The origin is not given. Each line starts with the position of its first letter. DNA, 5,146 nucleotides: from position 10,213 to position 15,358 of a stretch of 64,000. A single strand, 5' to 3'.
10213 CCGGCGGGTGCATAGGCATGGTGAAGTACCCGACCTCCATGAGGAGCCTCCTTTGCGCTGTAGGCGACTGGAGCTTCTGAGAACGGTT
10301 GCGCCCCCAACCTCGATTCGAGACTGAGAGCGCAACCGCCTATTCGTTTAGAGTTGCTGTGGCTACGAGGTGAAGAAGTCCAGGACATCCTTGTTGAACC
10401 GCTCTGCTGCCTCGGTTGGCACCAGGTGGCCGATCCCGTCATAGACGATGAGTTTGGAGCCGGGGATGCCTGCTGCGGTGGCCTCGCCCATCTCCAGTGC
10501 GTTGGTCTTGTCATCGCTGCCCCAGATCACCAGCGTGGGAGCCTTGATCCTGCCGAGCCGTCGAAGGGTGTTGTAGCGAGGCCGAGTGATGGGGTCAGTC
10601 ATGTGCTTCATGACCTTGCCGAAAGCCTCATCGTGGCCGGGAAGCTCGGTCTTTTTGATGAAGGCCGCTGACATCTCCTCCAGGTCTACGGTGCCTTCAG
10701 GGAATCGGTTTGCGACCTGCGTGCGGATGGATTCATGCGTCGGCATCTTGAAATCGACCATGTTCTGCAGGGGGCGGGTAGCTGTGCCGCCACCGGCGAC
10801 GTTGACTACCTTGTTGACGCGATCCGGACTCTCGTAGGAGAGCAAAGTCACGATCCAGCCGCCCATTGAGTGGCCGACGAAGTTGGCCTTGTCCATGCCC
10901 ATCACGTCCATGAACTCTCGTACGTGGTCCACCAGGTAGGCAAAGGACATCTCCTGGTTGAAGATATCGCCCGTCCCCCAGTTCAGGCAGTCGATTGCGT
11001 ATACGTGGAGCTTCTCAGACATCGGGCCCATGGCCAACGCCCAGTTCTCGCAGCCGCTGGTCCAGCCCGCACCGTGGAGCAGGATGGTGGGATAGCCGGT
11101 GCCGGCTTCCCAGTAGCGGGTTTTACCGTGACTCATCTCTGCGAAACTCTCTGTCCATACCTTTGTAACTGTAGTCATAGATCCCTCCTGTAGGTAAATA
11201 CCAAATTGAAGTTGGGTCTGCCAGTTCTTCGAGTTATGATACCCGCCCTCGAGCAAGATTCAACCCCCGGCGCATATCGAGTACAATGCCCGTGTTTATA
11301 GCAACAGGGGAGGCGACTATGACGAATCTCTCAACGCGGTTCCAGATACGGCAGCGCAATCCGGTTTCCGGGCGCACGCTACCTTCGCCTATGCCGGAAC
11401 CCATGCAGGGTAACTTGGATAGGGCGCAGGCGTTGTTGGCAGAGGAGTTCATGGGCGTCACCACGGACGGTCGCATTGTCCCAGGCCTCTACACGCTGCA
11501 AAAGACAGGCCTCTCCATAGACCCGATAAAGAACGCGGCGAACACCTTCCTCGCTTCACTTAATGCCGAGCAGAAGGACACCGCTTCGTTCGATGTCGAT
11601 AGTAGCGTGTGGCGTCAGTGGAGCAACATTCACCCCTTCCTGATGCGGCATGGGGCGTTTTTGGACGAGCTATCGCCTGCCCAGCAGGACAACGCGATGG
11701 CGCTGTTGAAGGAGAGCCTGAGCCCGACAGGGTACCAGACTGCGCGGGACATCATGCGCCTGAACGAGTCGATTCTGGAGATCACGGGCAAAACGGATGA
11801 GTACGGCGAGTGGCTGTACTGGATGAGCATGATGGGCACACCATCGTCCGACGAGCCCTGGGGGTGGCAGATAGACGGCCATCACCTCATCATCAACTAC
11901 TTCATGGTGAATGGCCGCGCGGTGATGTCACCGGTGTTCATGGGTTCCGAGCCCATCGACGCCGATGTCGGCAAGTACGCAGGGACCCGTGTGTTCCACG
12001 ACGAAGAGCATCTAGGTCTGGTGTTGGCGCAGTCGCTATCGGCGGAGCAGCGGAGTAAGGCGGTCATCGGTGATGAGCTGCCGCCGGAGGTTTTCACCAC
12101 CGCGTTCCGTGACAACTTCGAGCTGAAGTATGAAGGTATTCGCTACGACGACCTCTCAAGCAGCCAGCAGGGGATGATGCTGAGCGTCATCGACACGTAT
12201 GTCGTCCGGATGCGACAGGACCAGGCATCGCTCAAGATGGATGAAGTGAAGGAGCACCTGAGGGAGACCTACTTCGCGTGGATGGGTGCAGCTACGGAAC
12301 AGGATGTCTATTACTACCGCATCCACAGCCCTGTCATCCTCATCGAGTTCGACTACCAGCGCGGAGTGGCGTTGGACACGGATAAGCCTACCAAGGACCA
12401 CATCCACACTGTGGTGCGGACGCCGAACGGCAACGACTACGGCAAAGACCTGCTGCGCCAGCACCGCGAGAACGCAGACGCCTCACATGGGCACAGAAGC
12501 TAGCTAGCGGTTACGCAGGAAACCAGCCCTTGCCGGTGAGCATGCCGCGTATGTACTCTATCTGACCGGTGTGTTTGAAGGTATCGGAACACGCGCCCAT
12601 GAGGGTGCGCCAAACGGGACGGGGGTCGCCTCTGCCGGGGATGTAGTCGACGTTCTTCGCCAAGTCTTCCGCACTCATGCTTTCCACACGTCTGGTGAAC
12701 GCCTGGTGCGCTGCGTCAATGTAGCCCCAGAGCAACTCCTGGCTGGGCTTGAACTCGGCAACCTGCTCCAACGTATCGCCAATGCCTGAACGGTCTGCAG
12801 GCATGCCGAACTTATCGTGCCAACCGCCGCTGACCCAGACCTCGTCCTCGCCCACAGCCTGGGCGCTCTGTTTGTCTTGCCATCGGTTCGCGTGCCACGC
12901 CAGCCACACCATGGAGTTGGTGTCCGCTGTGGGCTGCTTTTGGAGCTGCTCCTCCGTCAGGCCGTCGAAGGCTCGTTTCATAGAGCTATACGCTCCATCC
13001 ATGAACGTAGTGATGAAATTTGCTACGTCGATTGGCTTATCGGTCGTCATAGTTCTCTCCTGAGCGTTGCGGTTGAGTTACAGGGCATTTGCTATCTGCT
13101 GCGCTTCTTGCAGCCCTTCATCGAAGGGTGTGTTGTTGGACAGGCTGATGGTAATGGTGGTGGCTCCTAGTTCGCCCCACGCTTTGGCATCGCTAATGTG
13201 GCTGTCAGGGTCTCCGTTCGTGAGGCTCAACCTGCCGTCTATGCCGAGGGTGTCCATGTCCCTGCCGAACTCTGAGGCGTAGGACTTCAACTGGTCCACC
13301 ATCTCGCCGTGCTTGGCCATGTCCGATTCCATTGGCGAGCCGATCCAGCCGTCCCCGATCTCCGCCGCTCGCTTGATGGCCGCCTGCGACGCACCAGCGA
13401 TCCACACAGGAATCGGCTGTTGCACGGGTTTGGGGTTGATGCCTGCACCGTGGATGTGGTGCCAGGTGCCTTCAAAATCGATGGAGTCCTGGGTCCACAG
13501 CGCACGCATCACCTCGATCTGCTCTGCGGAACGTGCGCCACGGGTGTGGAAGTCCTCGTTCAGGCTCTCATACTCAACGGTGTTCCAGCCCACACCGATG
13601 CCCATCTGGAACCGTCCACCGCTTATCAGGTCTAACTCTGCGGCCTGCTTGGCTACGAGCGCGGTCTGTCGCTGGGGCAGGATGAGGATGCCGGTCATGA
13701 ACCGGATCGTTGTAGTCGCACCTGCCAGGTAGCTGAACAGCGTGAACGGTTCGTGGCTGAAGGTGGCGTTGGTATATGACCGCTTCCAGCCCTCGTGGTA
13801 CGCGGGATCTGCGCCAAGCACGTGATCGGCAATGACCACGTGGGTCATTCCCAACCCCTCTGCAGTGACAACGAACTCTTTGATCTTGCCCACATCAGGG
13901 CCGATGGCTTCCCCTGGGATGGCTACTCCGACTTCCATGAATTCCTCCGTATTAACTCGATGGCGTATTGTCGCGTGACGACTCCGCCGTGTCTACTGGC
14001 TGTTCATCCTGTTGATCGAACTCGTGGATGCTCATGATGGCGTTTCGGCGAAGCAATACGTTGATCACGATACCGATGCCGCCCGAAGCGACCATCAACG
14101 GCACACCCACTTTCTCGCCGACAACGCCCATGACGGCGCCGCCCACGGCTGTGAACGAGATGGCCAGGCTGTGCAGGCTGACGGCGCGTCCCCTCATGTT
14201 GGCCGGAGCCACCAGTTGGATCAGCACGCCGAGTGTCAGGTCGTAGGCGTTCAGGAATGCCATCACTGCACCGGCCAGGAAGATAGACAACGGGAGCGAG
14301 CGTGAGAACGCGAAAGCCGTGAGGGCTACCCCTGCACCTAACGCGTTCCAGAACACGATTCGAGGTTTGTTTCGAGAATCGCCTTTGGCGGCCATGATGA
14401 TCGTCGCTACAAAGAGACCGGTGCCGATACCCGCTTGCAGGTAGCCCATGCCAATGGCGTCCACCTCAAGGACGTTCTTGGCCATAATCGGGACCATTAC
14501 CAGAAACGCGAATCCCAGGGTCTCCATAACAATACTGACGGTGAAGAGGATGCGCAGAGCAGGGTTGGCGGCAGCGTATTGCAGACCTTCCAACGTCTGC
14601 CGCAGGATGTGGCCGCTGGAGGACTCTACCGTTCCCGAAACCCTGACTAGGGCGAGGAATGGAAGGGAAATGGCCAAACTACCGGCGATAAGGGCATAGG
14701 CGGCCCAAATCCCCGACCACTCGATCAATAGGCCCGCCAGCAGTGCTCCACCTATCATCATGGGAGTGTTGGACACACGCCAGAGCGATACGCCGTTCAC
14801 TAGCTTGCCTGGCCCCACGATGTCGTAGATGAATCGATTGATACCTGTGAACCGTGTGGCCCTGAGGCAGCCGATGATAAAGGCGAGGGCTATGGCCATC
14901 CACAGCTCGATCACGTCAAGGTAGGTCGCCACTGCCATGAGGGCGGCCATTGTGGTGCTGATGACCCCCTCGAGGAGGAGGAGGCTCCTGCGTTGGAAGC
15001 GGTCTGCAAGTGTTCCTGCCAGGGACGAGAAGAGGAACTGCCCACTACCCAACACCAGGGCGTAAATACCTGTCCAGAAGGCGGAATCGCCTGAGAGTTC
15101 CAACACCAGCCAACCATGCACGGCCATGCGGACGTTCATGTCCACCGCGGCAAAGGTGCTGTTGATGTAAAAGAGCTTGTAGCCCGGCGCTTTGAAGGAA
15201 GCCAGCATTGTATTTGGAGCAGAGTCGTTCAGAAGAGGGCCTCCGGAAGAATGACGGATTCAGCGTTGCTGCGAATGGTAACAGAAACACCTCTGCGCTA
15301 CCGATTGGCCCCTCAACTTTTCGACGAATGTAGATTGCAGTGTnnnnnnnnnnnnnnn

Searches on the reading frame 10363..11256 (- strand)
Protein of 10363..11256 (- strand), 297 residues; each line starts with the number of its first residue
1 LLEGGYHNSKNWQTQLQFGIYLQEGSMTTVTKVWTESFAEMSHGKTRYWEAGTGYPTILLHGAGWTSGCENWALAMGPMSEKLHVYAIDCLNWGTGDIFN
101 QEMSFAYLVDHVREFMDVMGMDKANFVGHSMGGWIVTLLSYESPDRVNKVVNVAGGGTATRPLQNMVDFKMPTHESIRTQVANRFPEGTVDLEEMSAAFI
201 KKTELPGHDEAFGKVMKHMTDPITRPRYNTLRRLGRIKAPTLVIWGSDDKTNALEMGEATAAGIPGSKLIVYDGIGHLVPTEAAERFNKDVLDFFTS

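Call 9: search_protein_families(library=pfam, proteins=[window:10363-11256:-], max_evalue=0.01)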
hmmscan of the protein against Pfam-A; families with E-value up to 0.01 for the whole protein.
window:10363-11256:- (297 aa): 5 families
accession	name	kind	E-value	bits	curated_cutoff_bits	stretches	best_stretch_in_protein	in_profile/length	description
PF00561.26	Abhydrolase_1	-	1.2e-18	68.1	25.8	1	59-279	5-240/245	alpha/beta hydrolase fold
PF12697.13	Abhydrolase_6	-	1e-16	62.7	26.3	1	58-288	2-215/217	Alpha/beta hydrolase family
PF12146.15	Hydrolase_4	-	4.7e-11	42.9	27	1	58-282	8-237/239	Serine aminopeptidase, S33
PF06028.17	DUF915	-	0.00084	19.2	22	1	120-155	101-141/255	Alpha/beta hydrolase of unknown function (DUF915)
PF08386.16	Abhydrolase_4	-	0.0058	17.2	21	0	234-295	30-91/103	TAP-like protein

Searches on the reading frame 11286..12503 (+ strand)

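Call 9: search_protein_families(library=pfam, proteins=[window:11286-12503:+], max_evalue=0.01)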
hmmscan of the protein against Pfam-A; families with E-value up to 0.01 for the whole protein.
window:11286-12503:+ (405 aa): 1 family
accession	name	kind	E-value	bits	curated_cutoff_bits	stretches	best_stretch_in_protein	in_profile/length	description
PF12006.13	DUF3500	-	2.1e-103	346.4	27.2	1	77-387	4-297/297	Protein of unknown function (DUF3500)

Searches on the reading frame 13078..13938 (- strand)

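Call 7: search_protein_families(library=pfam, proteins=[window:13078-13938:-])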
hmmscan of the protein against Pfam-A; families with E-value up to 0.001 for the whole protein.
window:13078-13938:- (286 aa): 1 family
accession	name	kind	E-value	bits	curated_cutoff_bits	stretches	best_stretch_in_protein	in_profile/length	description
PF00296.26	Bac_luciferase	-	3.1e-53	181.6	27.9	1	6-231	6-220/314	Luciferase-like monooxygenase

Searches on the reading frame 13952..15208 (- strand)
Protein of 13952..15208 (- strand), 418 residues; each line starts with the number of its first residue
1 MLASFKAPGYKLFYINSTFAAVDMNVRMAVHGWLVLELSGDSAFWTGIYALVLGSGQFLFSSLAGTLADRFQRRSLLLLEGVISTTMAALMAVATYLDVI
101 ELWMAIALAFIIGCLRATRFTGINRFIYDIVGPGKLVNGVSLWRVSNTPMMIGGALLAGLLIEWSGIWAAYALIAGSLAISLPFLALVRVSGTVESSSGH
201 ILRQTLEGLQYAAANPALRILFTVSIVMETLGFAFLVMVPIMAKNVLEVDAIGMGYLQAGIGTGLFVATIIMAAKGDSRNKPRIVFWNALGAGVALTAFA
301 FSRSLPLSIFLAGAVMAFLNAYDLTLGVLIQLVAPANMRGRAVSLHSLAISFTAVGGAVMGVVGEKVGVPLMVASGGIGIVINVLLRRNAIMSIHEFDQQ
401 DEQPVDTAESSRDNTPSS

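Call 7: search_protein_families(library=pfam, proteins=[window:13952-15208:-])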
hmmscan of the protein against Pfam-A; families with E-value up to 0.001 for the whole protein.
window:13952-15208:- (418 aa): 2 families
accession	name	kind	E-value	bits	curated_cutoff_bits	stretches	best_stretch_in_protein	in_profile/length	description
PF05977.19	MFS_3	-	1.1e-26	93.8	27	1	2-406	4-407/524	Transmembrane secretion effector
PF07690.21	MFS_1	-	4.1e-15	56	33.4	1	44-355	36-344/347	Major Facilitator Superfamily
